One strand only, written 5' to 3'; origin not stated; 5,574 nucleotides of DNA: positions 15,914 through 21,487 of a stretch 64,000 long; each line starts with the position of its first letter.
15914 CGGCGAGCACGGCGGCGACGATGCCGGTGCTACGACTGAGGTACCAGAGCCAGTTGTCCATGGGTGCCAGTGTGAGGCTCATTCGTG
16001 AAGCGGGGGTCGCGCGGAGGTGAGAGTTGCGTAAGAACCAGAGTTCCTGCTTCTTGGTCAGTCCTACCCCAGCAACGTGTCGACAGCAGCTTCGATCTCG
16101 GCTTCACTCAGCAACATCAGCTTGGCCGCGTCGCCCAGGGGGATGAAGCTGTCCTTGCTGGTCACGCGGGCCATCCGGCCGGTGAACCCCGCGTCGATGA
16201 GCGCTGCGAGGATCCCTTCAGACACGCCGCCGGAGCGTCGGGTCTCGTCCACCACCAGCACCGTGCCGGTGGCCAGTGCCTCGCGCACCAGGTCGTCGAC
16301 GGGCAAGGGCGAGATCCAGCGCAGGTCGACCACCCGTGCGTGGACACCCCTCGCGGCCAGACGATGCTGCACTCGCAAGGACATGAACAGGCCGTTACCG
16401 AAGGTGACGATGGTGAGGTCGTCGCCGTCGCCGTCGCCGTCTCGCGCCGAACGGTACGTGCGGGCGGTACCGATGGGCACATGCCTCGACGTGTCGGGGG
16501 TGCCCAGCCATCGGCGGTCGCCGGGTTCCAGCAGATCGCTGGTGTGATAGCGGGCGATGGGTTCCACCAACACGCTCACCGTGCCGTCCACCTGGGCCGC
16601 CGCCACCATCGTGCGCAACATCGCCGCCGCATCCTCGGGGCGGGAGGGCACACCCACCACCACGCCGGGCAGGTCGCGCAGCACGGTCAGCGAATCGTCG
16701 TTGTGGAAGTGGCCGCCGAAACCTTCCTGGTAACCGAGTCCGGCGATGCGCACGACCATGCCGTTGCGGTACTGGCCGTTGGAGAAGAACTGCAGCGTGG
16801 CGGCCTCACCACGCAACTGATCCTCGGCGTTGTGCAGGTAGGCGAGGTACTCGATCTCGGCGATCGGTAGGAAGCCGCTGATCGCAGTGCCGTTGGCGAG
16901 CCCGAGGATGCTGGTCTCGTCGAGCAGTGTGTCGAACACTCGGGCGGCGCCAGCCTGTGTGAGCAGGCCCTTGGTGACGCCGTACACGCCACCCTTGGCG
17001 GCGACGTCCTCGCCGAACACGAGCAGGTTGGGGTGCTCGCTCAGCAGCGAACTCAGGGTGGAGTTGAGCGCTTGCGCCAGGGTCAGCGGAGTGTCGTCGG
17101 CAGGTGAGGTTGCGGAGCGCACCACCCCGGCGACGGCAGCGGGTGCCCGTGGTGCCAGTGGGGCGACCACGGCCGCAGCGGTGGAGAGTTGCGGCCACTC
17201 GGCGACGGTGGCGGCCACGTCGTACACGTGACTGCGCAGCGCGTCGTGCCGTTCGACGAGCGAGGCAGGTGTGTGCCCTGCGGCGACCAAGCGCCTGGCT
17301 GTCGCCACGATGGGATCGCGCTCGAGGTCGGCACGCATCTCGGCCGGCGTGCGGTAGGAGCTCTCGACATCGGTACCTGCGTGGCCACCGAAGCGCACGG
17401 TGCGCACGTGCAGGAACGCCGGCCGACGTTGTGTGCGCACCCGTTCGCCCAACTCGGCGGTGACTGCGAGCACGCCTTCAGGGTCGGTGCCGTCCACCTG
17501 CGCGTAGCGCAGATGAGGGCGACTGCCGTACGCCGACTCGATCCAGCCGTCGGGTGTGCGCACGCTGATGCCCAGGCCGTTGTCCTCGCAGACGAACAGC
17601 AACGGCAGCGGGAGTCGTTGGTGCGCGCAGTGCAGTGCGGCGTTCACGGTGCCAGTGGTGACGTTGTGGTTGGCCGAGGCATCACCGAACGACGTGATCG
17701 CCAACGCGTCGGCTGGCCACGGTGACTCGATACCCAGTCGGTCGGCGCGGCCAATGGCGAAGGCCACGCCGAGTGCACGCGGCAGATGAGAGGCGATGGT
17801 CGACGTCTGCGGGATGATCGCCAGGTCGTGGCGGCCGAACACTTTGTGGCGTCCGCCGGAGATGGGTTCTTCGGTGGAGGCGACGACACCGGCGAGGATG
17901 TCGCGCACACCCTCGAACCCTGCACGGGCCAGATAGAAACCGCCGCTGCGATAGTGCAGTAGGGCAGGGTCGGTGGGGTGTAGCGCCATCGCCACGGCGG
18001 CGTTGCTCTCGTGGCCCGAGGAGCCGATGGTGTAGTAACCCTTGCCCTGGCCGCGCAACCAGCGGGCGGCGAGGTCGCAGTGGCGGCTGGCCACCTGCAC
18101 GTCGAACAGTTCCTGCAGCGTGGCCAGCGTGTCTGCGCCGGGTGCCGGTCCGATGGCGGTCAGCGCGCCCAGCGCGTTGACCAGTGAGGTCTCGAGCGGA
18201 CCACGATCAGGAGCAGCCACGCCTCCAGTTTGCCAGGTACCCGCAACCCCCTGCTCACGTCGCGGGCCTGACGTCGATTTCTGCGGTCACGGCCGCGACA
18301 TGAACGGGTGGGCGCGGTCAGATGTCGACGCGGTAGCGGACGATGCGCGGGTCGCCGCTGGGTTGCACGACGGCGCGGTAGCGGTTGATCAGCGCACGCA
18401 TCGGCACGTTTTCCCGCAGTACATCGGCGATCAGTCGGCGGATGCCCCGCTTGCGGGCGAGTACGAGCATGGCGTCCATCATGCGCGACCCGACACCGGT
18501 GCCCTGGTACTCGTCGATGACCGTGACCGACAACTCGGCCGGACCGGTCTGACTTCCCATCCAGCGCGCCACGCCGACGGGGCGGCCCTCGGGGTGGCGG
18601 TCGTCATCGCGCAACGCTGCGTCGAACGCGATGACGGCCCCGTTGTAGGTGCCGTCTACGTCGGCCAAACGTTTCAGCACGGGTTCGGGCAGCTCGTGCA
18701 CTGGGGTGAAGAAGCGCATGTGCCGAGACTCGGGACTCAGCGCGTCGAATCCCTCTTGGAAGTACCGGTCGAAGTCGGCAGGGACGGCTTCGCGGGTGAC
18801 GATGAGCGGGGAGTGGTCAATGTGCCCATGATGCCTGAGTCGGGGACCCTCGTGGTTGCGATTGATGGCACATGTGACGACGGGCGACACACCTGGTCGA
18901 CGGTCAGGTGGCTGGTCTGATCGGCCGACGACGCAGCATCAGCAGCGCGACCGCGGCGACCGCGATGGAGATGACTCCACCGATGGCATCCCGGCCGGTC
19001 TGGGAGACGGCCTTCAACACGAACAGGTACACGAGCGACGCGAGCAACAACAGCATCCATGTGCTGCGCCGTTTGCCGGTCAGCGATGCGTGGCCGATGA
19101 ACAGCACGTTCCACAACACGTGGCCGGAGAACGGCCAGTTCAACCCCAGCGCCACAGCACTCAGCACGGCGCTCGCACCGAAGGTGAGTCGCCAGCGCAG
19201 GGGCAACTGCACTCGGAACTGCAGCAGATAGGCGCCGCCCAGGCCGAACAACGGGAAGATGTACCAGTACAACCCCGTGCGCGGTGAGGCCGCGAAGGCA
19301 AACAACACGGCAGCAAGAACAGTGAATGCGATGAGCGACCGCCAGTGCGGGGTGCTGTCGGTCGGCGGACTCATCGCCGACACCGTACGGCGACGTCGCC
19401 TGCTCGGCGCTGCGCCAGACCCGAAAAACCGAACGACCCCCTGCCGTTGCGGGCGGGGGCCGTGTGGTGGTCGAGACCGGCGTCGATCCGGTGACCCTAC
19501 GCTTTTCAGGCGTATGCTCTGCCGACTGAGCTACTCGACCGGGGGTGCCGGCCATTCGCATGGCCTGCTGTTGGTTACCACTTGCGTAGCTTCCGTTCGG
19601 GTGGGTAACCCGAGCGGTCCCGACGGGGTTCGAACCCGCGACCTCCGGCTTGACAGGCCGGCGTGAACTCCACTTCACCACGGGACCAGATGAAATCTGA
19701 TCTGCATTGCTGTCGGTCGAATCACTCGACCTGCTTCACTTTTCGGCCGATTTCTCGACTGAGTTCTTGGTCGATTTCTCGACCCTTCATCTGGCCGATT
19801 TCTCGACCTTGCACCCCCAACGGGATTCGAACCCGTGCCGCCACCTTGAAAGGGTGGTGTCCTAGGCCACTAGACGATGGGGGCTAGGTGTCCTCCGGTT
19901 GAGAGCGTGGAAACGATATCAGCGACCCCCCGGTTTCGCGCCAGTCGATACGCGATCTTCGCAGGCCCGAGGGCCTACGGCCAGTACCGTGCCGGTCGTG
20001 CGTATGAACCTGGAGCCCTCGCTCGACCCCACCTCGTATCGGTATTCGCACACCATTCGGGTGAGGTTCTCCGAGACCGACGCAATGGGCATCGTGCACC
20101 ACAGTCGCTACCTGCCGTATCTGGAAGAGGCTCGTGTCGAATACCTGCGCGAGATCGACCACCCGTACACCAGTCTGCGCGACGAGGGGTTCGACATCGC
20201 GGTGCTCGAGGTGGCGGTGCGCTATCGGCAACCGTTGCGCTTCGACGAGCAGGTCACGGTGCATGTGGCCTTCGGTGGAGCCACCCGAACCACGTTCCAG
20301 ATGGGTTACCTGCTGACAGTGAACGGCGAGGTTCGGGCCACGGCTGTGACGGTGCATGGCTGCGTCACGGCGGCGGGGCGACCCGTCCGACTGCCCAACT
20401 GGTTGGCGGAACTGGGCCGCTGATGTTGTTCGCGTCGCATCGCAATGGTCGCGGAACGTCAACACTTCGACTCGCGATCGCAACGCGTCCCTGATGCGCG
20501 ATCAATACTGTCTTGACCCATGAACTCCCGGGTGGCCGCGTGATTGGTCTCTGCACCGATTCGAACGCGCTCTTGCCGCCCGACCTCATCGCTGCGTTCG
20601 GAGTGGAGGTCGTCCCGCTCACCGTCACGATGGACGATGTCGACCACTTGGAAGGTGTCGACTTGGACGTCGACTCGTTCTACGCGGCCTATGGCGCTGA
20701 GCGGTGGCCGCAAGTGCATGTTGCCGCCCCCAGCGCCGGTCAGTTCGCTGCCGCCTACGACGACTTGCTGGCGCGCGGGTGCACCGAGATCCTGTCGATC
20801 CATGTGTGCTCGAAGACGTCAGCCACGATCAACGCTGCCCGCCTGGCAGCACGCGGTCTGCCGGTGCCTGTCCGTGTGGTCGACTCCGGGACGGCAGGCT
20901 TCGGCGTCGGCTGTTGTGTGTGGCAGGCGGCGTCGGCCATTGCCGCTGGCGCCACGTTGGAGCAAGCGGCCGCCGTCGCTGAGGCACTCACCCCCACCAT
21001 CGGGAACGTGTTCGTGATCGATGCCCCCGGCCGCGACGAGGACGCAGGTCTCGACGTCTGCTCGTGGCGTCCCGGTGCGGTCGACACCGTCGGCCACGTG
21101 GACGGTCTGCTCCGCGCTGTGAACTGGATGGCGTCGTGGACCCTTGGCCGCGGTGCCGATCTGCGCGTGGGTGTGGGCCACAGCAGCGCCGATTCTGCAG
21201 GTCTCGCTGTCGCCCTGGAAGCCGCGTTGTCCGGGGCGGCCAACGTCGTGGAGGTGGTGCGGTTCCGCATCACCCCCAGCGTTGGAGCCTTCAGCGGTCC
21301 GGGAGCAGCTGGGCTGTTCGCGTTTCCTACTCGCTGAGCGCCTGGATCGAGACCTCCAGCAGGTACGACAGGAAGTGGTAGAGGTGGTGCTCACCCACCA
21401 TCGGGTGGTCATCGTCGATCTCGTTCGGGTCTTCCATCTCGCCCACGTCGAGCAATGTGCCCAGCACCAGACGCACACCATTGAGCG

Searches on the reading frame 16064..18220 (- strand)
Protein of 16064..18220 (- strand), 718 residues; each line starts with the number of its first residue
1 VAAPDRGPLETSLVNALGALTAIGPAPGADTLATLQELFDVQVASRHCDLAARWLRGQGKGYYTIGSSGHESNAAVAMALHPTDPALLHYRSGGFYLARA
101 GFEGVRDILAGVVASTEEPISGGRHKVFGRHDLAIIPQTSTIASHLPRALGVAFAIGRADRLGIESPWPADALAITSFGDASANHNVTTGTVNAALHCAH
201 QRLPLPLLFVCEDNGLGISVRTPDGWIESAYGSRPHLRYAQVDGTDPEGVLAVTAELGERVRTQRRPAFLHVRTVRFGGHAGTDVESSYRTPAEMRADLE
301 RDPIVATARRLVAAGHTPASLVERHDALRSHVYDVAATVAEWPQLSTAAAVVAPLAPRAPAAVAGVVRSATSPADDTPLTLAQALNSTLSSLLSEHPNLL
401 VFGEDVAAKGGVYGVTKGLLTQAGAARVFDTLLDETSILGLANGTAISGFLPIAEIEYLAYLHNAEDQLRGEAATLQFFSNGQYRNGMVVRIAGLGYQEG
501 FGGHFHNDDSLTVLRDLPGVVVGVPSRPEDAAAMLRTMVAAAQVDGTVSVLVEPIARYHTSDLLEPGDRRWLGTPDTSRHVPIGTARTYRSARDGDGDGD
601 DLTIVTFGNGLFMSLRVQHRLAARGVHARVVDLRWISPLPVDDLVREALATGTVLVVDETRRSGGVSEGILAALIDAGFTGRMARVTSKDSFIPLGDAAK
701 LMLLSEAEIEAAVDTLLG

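Call 44: search_protein_families(library=pfam, proteins=[window:16064-18220:-], max_evalue=0.0001)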
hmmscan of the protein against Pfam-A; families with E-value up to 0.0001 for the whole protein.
window:16064-18220:- (718 aa): 3 families
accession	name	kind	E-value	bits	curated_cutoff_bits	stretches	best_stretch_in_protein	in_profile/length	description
PF00676.26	E1_dh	-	5.3e-25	88.4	22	1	58-323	20-274/300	Dehydrogenase E1 component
PF02779.29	Transket_pyr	-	1.1e-21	77.7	27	1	379-543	3-158/174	Transketolase, pyrimidine binding domain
PF02780.25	Transketolase_C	-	8.5e-19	68.1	25.9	1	598-699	8-111/124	Transketolase, C-terminal domain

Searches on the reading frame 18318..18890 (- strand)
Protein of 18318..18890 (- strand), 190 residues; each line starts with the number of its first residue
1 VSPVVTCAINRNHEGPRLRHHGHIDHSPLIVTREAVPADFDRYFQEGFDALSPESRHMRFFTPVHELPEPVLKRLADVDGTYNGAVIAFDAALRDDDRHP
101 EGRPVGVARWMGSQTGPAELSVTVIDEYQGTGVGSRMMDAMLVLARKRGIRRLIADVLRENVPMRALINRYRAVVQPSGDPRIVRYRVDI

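Call 44: search_protein_families(library=pfam, proteins=[window:18318-18890:-], max_evalue=0.0001)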
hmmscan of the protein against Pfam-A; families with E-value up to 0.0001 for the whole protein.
window:18318-18890:- (190 aa): 3 families
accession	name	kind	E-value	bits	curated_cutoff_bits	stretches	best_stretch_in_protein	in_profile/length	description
PF00583.31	Acetyltransf_1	-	1.6e-08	35.3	20.7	1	101-168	41-111/116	Acetyltransferase (GNAT) family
PF13302.13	Acetyltransf_3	-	1.8e-07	32.3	25.4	1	33-170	5-134/138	Acetyltransferase (GNAT) domain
PF13508.13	Acetyltransf_7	-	8.7e-06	26.5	27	1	101-157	11-66/84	Acetyltransferase (GNAT) domain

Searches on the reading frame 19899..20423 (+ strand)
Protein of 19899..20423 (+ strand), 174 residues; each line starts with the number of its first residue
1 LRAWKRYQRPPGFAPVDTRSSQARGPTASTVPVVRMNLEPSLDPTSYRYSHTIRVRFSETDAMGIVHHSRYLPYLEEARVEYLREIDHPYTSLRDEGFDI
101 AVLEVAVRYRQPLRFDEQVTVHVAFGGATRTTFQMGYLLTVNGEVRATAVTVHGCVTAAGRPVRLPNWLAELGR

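Call 44: search_protein_families(library=pfam, proteins=[window:19899-20423:+], max_evalue=0.0001)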
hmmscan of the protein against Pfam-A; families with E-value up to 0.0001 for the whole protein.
window:19899-20423:+ (174 aa): 2 families
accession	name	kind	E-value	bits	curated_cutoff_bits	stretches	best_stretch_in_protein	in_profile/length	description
PF13279.12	4HBT_2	-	5.2e-18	66.1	25.5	1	55-171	1-120/122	Thioesterase-like superfamily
PF03061.28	4HBT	-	2.9e-09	37.6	20.6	1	63-140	1-71/79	Thioesterase superfamily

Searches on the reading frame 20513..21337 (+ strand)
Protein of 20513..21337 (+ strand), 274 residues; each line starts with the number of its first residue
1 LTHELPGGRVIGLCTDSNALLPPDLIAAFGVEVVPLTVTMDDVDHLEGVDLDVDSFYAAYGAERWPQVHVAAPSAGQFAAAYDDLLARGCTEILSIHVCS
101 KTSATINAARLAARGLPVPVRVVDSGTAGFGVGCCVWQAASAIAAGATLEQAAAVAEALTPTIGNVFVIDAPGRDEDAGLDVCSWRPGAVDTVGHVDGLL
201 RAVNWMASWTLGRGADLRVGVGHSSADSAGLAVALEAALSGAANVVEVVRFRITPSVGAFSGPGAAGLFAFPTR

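Call 3: search_protein_families(library=pfam, proteins=[window:20513-21337:+], max_evalue=0.01)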
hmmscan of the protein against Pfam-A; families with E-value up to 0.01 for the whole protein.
window:20513-21337:+ (274 aa): 1 family
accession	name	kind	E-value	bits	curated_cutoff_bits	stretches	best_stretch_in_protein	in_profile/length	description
PF02645.21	DegV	-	3e-36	125.6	27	2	11-170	2-161/280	Uncharacterised protein, DegV family COG1307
